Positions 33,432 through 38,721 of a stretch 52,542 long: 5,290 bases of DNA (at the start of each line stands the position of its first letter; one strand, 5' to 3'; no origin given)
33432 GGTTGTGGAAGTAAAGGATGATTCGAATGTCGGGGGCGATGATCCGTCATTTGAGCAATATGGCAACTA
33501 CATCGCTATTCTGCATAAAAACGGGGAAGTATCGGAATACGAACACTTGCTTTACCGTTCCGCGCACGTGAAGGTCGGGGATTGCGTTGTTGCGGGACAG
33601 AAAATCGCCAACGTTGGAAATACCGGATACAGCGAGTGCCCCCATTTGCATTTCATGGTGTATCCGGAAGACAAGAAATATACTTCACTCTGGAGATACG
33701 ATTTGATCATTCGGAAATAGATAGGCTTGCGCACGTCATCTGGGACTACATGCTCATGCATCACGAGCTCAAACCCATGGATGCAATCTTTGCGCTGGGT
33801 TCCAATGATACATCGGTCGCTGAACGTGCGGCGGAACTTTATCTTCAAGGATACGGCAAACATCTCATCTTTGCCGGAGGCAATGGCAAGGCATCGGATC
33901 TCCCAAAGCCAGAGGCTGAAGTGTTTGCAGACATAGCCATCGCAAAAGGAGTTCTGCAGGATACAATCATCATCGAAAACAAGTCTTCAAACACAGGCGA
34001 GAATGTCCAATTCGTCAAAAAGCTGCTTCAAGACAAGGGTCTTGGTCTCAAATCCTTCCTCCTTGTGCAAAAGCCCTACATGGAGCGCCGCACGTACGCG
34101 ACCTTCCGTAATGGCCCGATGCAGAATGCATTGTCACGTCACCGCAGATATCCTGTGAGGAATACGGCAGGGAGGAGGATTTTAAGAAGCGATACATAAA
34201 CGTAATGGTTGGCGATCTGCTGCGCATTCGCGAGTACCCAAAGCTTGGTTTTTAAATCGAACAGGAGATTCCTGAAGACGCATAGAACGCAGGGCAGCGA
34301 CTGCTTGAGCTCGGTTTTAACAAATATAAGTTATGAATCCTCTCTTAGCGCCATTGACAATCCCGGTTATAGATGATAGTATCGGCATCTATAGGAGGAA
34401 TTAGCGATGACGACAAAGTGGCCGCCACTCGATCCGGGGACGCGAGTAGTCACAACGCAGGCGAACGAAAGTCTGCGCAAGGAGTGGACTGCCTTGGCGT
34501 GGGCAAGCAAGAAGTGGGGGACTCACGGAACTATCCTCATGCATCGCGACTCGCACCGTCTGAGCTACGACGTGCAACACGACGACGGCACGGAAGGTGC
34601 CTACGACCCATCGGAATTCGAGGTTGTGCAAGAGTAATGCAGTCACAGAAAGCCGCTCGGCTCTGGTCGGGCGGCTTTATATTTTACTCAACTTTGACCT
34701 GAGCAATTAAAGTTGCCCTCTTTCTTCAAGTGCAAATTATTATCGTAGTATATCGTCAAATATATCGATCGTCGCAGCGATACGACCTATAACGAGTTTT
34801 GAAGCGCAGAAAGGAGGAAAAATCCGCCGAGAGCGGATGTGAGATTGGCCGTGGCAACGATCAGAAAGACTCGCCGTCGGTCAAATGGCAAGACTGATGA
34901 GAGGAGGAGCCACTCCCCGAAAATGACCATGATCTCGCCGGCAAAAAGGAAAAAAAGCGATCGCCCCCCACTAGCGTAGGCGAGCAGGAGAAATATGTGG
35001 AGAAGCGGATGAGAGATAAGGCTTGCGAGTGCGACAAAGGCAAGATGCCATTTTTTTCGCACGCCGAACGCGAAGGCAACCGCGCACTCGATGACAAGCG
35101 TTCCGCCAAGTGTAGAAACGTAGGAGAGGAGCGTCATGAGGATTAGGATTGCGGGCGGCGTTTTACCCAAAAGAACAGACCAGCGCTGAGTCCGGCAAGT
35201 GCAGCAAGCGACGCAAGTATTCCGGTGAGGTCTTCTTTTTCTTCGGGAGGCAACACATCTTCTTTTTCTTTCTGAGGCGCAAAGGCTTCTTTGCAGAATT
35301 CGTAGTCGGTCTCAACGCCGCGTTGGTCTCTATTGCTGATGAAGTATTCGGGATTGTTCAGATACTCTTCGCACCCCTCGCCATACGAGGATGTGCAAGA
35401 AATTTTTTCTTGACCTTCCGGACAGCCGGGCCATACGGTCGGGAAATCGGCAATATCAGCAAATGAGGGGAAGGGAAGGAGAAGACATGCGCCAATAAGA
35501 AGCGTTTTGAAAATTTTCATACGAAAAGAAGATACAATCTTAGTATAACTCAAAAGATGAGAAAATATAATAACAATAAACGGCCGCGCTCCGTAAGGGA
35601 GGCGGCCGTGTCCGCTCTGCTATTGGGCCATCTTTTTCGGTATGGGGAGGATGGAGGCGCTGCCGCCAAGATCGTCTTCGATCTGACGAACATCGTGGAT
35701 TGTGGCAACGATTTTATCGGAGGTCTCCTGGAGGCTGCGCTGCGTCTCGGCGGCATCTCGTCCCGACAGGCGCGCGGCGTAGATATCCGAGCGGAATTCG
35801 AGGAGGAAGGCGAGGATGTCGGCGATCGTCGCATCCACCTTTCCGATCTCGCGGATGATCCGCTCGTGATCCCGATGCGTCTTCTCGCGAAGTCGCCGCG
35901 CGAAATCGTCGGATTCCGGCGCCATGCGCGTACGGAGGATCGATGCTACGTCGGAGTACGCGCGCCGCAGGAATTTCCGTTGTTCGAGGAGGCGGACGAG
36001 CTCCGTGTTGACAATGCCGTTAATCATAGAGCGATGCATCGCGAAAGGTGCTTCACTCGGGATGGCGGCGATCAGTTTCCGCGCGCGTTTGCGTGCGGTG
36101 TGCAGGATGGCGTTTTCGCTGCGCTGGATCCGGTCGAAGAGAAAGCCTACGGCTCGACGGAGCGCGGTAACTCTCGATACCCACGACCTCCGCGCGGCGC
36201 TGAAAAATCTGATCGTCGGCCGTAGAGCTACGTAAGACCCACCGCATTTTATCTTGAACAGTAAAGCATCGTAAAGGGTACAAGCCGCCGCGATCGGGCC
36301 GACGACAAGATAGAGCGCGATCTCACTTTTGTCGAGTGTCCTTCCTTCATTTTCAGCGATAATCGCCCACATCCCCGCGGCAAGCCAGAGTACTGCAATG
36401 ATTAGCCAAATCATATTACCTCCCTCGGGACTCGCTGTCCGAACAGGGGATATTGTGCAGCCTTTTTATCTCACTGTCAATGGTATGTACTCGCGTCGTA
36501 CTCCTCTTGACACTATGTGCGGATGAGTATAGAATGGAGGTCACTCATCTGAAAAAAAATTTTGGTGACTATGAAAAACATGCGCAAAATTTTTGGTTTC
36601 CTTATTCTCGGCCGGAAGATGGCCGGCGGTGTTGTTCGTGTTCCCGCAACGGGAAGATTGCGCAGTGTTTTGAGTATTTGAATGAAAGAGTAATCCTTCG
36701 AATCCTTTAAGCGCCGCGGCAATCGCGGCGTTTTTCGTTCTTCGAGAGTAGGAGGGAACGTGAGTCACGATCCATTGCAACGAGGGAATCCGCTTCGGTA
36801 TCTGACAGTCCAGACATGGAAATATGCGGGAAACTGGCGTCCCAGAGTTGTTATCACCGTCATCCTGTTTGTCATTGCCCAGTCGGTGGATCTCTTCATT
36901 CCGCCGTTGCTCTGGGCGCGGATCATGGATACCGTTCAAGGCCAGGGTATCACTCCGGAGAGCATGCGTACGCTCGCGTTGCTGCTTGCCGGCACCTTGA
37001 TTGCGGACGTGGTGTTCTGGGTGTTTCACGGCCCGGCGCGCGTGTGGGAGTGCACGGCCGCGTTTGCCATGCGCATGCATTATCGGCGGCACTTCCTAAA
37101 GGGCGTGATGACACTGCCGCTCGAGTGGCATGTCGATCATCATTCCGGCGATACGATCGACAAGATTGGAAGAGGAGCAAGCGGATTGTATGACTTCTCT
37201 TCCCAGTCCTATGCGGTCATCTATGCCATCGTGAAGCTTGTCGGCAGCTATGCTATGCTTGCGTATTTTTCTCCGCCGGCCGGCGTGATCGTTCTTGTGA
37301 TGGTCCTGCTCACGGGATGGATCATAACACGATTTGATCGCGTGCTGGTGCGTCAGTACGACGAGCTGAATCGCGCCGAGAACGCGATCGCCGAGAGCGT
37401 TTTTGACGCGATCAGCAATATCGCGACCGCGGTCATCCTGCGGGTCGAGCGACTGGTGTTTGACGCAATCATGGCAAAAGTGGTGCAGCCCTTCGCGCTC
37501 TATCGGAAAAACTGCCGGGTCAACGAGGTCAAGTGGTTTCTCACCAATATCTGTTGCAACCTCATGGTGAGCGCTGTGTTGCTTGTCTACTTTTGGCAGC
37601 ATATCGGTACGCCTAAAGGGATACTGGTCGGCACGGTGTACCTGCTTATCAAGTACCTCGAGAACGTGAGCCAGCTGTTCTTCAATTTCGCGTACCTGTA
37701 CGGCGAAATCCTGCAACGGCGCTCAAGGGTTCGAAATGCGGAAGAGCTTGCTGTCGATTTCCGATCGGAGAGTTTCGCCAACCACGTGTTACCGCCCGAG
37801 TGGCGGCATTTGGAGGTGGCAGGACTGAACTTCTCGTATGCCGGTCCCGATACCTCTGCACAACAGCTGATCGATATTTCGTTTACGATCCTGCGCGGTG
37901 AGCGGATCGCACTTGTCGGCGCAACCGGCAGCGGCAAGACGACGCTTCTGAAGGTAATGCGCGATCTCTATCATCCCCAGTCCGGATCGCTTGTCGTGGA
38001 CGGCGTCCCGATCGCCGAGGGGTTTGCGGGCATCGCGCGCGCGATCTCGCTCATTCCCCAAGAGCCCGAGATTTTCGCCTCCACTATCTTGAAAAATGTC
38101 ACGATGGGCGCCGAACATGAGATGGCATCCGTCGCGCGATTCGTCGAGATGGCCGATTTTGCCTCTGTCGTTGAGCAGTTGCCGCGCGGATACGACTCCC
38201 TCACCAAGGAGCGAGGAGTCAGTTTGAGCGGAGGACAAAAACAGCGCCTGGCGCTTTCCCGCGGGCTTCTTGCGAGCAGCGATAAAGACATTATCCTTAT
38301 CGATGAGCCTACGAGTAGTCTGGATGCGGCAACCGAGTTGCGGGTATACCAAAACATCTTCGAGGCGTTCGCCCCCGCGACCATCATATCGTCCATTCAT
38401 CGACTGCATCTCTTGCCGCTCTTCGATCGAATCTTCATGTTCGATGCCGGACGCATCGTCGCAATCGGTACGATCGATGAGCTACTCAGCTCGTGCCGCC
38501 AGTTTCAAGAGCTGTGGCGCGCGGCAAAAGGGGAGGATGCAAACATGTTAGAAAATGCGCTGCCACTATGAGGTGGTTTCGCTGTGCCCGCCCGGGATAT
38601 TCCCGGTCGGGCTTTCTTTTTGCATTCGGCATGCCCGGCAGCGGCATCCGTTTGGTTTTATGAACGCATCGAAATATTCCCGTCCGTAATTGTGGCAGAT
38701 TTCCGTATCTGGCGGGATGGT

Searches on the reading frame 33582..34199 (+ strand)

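Call 25: search_protein_families(library=pfam, proteins=[window:33582-34199:+], max_evalue=0.001)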
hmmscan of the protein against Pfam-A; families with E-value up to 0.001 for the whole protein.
window:33582-34199:+ (205 aa): 1 family
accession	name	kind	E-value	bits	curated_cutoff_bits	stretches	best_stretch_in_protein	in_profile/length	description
PF02698.23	DUF218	-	4.6e-19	69.1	27.6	1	67-178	1-103/133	DUF218 domain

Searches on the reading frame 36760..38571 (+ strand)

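Call 25: search_protein_families(library=pfam, proteins=[window:36760-38571:+], max_evalue=0.001)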
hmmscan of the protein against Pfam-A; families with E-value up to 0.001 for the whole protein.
window:36760-38571:+ (603 aa): 3 families
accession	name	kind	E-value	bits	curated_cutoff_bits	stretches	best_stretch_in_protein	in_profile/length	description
PF00005.33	ABC_tran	-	7.9e-25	88.5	25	1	372-519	3-137/137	ABC transporter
PF00664.28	ABC_membrane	-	1e-15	58.6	28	1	31-280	2-249/274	ABC transporter transmembrane region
PF13304.12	AAA_21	-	8.4e-06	26.5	27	0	384-403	3-22/304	AAA domain, putative AbiEii toxin, Type IV TA system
